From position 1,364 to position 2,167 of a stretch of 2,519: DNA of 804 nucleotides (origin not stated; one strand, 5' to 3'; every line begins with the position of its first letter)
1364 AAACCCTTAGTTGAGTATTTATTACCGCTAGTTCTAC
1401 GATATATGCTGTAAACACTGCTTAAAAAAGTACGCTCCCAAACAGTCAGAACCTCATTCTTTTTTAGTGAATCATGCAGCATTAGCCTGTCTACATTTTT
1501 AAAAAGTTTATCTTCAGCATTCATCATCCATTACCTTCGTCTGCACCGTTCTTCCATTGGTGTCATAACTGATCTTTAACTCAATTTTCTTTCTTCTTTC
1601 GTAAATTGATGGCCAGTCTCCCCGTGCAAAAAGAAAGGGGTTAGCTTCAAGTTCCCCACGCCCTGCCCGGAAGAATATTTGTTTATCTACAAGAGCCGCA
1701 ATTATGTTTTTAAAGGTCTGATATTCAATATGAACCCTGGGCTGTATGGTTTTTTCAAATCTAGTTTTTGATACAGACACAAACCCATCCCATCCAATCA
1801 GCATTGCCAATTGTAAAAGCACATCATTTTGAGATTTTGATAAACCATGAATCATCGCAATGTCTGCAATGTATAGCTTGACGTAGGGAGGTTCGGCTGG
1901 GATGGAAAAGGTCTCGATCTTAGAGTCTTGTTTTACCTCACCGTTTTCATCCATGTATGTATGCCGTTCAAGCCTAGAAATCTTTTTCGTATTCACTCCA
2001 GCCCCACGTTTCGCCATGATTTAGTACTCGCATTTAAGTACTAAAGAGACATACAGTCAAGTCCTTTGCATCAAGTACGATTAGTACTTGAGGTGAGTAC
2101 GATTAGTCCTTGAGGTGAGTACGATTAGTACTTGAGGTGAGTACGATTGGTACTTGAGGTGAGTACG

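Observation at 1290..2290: Two-module mosaic with sharply different base composition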

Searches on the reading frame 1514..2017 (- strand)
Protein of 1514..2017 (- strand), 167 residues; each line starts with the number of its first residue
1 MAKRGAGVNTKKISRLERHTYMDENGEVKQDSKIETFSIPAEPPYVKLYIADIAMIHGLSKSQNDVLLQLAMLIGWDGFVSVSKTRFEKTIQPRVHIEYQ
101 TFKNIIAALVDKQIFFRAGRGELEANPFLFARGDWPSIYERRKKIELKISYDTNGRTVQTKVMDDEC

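Call 19: search_protein_families(proteins=[window:1514-2017:-], library=ncbifam, max_evalue=1)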
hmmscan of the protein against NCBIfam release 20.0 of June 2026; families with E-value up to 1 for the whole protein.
window:1514-2017:- (167 aa): 0 families

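Call 21: profile_search(protein=window:1514-2017:-)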
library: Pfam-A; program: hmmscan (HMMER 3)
A. the first sequence (167 residues): domains with independent E <= 10: 2; with E <= 0.001: 0
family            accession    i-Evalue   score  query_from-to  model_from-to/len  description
CBM_21            PF03370.18      0.026    15.2      78-157        23-100/113  Carbohydrate/starch-binding module (family 21)
Flavi_M           PF01004.24       0.13    12.4      18-75         15-70/74  Flavivirus envelope glycoprotein M

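Call 22: search_dna_similar(query=window:1517-2017:-, collection=plasmids, mode=protein, max_rows=60, rows=spread, max_evalue=0.001)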
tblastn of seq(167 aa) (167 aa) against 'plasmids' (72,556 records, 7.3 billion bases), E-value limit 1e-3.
Records with a match: 164; places in all: 176; records where one place covers at least 80% of the query: 129.
Best place of each record, by identity: >=99% 47; 90-95% 14; 60-80% 1; <60% 102.
By first word of the organism name: Escherichia 68; Bacillus 24; Priestia 20; Arsenophonus 14; Klebsiella 11; Salmonella 4; Piscirickettsia 4; Aeromonas 3; Campylobacter 3; Shigella 2; and 9 more.
By predicted mobility (MOB-suite, as given by PLSDB): mobilizable 106; non-mobilizable 56; conjugative 2.
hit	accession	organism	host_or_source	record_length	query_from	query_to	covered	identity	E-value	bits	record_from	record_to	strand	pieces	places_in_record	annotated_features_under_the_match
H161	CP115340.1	Escherichia coli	dog,pure culture,Urinary bladder mucosa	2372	1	167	100%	100.0%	5e-115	349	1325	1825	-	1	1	hypothetical protein (x2)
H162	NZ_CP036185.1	Escherichia coli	Homo sapiens,Pure culture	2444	1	167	100%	100.0%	9e-115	349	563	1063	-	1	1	hypothetical protein (x2)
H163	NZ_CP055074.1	Shigella flexneri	Shek Wu Hui WWTPs_97 WWTPs influent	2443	1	167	100%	100.0%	9e-115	349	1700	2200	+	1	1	hypothetical protein (x2)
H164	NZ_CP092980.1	Escherichia coli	Homo sapiens,Culture,Rectal swab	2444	1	167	100%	100.0%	9e-115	349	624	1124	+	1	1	hypothetical protein (x2)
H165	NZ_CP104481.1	Salmonella enterica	Homo sapiens,Single Cell,Poultry Meat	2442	1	167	100%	100.0%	9e-115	349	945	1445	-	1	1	hypothetical protein (x2)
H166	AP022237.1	Enterobacter cloacae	-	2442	1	167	100%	100.0%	9e-115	349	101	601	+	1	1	hypothetical protein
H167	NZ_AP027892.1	Escherichia coli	-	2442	1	167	100%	100.0%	9e-115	349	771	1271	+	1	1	hypothetical protein (x2)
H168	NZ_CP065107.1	Salmonella enterica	Homo sapiens,cell culture,stool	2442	1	167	100%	100.0%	9e-115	349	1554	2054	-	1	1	hypothetical protein (x2)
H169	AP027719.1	Escherichia coli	Homo sapiens,whole organism,feces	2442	1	167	100%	100.0%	9e-115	349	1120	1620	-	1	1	hypothetical protein (x2)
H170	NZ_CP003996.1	Klebsiella pneumoniae subsp. pneumoniae Kp13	Homo sapiens,blood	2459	1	167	100%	100.0%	1e-114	349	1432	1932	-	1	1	hypothetical protein (x2)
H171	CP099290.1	Escherichia coli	culture,Pooled sediment sample ...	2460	1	167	100%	100.0%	1e-114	349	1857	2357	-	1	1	hypothetical protein (x2)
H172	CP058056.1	Escherichia coli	culture,Pooled pig faecal samples ...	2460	1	167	100%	100.0%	1e-114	349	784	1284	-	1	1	hypothetical protein (x2)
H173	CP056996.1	Escherichia coli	-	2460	1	167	100%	100.0%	1e-114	349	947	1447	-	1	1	hypothetical protein (x2)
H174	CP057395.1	Escherichia coli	culture,Pooled pig faecal samples ...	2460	1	167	100%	100.0%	1e-114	349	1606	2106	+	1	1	hypothetical protein (x2)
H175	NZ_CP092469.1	Klebsiella michiganensis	Homo sapiens,respiratory culture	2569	1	167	100%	99.4%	2e-113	347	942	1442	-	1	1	hypothetical protein (x2)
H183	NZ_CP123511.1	Arsenophonus nasoniae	Pachycrepoideus vindemmiae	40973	12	165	92%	57.4%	7e-52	184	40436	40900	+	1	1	hypothetical protein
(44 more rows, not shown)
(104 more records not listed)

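Call 23: find_homologous_proteins(query=window:1517-2017:-)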
Query seq(167 aa) (167 aa): 48 proteins with E <= 0.001 among 104 candidates.
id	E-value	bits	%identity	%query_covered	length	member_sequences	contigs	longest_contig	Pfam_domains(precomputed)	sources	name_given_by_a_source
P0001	8.4e-96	336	92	99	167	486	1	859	-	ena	-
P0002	9.0e-85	300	84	95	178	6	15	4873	-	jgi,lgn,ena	-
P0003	7.0e-73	262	75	92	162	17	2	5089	-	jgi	jgi:hypothetical protein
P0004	2.2e-72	260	82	86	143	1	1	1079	-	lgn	-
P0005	1.4e-69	251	68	93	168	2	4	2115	-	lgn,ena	-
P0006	6.9e-69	249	71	92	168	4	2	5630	-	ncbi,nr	ncbi:hypothetical protein NRI63_004702 [Salmonella enterica]|nr:hypothetical protein [Salmonella ent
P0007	7.0e-69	249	71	93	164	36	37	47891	-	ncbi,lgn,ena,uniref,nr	ncbi:hypothetical protein [Escherichia coli]|uniref:hypothetical protein n=1 Tax=Escherichia coli Ta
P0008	1.4e-67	244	70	93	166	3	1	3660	-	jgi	jgi:hypothetical protein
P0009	2.0e-67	244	68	93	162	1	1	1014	-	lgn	-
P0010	9.9e-67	242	69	94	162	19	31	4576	-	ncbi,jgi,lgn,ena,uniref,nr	ncbi:TPA: hypothetical protein ACHJUL_004720 [Escherichia coli]|uniref:hypothetical protein n=1 Tax=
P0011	2.6e-66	240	68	94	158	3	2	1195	-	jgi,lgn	-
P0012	3.7e-66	240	68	95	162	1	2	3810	-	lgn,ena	-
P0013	5.1e-66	239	68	95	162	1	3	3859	-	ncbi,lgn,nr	ncbi:TPA: hypothetical protein RU539_004972 [Escherichia coli]|nr:hypothetical protein [Escherichia 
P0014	5.9e-66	239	70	93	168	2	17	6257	-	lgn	-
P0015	1.8e-65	238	66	96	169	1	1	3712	-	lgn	-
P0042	2.0e-28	117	43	81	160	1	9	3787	PF05732.17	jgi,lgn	jgi:hypothetical protein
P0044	4.9e-25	106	38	90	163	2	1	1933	PF05732.17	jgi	-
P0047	1.6e-23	101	37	90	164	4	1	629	PF05732.17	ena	-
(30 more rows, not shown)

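Call 34: find_encoding_contigs(protein=P0007, flank=4000, max_places=5)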
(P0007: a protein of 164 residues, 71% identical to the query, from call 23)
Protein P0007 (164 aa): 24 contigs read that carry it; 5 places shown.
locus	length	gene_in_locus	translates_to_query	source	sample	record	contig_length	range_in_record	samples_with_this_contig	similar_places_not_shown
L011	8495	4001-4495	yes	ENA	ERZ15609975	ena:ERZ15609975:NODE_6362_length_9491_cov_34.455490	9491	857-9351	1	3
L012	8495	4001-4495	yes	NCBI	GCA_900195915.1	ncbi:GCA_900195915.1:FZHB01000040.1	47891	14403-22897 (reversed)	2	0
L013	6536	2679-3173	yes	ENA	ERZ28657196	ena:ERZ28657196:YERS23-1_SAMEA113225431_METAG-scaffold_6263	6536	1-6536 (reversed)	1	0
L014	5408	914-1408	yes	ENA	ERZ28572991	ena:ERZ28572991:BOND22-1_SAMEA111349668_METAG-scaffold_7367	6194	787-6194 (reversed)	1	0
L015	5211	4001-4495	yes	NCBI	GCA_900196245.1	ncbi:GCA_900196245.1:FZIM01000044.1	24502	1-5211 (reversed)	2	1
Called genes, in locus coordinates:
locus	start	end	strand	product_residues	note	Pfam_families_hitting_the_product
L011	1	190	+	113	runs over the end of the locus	-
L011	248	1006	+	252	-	PF07996:T4SS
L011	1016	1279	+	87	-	-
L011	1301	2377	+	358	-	PF04610:TrbL, PF19590:TrbL_3 (weak)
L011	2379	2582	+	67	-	-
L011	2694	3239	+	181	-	-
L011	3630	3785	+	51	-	-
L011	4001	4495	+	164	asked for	-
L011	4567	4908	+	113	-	-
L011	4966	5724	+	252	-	PF07996:T4SS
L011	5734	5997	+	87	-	-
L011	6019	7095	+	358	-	PF04610:TrbL, PF19590:TrbL_3 (weak)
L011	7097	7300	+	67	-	-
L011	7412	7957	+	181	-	-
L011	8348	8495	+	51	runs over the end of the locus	-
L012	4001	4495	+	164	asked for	-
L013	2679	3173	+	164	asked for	-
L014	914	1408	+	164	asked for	-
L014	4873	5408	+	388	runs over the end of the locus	PF03432:Relaxase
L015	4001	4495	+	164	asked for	-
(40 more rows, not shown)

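Call 35: find_encoding_contigs(protein=P0003, flank=4000, max_places=4)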
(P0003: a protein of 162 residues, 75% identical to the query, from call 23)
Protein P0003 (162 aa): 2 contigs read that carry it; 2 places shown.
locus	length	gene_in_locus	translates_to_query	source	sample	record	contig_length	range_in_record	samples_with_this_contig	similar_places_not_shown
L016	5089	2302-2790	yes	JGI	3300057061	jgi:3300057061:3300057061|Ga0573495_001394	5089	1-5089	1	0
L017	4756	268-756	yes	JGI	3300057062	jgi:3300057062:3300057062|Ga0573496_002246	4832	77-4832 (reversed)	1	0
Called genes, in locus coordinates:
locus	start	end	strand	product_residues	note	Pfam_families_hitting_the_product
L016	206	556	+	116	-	-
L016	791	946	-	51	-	PF21716:dnstrm_HI1420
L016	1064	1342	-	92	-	PF15738:YafQ_toxin, PF05016:ParE_toxin (weak)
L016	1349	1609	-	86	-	PF04221:RelB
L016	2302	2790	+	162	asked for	-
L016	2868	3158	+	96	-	-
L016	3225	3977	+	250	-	PF07996:T4SS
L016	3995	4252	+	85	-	-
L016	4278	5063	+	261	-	PF04610:TrbL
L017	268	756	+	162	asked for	-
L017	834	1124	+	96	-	-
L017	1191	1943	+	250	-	PF07996:T4SS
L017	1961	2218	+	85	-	-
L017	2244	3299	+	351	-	PF04610:TrbL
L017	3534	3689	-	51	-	PF21716:dnstrm_HI1420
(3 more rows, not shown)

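Call 36: find_encoding_contigs(protein=P0010, flank=4000, max_places=4)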
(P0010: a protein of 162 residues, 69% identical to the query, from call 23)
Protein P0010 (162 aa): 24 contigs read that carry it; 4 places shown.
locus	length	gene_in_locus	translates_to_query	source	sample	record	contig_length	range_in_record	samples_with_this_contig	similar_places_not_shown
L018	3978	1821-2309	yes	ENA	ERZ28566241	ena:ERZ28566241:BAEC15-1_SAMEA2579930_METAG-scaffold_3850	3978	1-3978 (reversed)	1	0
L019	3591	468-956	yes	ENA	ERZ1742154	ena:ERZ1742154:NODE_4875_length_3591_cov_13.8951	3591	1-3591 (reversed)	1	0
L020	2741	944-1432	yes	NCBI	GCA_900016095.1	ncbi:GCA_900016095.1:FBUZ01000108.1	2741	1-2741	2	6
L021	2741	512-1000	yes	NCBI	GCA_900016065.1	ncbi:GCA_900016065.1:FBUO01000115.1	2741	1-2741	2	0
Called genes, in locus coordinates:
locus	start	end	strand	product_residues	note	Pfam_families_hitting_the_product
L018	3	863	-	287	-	?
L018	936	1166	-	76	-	-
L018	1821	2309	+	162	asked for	-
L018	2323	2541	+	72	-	-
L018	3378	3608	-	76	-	-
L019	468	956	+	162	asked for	-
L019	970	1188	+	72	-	-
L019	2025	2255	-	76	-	-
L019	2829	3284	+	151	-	PF05732:RepL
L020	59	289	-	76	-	-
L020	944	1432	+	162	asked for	-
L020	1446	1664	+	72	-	-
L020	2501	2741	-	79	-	?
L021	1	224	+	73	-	?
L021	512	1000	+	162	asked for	-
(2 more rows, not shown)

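Call 62: profile_search(alignment_id=A1)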
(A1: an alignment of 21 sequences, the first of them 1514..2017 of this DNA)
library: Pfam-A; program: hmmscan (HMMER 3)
A. the first sequence (167 residues): domains with independent E <= 10: 2; with E <= 0.001: 0
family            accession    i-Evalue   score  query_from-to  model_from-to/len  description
CBM_21            PF03370.18      0.026    15.2      78-157        23-100/113  Carbohydrate/starch-binding module (family 21)
Flavi_M           PF01004.24       0.13    12.4      18-75         15-70/74  Flavivirus envelope glycoprotein M
B. every sequence of the alignment scanned on its own (21 sequences): families by number of members that match
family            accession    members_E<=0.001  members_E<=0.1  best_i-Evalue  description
RepL              PF05732.17                 6               9        1.0e-07  Firmicute plasmid replication protein (RepL)
Rep3_N            PF01051.27                 1               3        3.0e-04  Initiator Replication protein, WH1
CBM_21            PF03370.18                 0               4        3.3e-03  Carbohydrate/starch-binding module (family 21)
HTH_36            PF13730.12                 0               2        8.7e-03  Helix-turn-helix domain
HTH_DeoR          PF08220.18                 0               2        1.2e-02  DeoR-like helix-turn-helix domain
HTH_24            PF13412.12                 0               2        1.4e-02  Winged helix-turn-helix DNA-binding
HTH_20            PF12840.13                 0               2        3.7e-02  Helix-turn-helix domain
PH0730-like_N     PF22167.2                  0               2        4.3e-02  PH0730-like, N-terminal domain
CggR_N            PF21715.3                  0               2        7.5e-02  CggR N-terminal DNA binding domain
HTH_69            PF22979.2                  0               1        5.8e-03  Winged helix-turn-helix domain
HTH_Mga           PF08280.17                 0               1        1.3e-02  M protein trans-acting positive regulator (MGA) HTH domain
U3_assoc_6        PF08640.17                 0               1        2.7e-02  U3 small nucleolar RNA-associated protein 6
FaeA              PF04703.18                 0               1        3.1e-02  FaeA-like protein
TrmB              PF01978.25                 0               1        3.4e-02  Sugar-specific transcriptional regulator TrmB
MarR_2            PF12802.13                 0               1        3.6e-02  MarR family
Phage_rep_O       PF04492.19                 0               1        3.7e-02  Bacteriophage replication protein O
MarR              PF01047.28                 0               1        3.7e-02  MarR family
HTH_Crp_2         PF13545.12                 0               1        4.0e-02  Crp-like helix-turn-helix domain
ORC5_C            PF14630.12                 0               1        5.3e-02  Origin recognition complex (ORC) subunit 5 C-terminus
DUF7342           PF24033.1                  0               1        6.4e-02  Family of unknown function (DUF7342)

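Call 64: get_annotated_region(hit=H183, flank=2500)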
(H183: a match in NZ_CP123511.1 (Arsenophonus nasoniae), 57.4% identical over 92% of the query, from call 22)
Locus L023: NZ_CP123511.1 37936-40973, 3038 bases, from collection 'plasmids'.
description: Arsenophonus nasoniae strain aPv plasmid paPv7, complete sequence
organism: Arsenophonus nasoniae (NCBI taxid 638)
taxonomy: Bacteria; Pseudomonadota; Gammaproteobacteria; Enterobacterales; Morganellaceae; Arsenophonus; Arsenophonus nasoniae
host: -; source: Pachycrepoideus vindemmiae; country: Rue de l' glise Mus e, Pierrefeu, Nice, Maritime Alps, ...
typing (MOB-suite, as given by PLSDB): non-mobilizable; replicon rep_cluster_2302
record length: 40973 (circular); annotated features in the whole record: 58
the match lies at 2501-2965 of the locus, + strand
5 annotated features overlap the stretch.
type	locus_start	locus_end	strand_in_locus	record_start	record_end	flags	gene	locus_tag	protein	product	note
CDS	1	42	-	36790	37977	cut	-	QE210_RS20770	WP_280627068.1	replication initiation protein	-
CDS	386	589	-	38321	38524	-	-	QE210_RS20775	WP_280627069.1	hypothetical protein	-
CDS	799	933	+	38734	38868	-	-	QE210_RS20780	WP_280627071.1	hypothetical protein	-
CDS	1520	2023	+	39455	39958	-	-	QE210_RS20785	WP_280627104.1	helix-turn-helix domain-containing protein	-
CDS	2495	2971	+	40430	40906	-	-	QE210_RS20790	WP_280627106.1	hypothetical protein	-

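Call 82: search_protein_families(proteins=[window:1514-2017:-], library=phrogs, max_evalue=0.01)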
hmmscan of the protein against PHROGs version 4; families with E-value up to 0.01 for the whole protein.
window:1514-2017:- (167 aa): 0 families
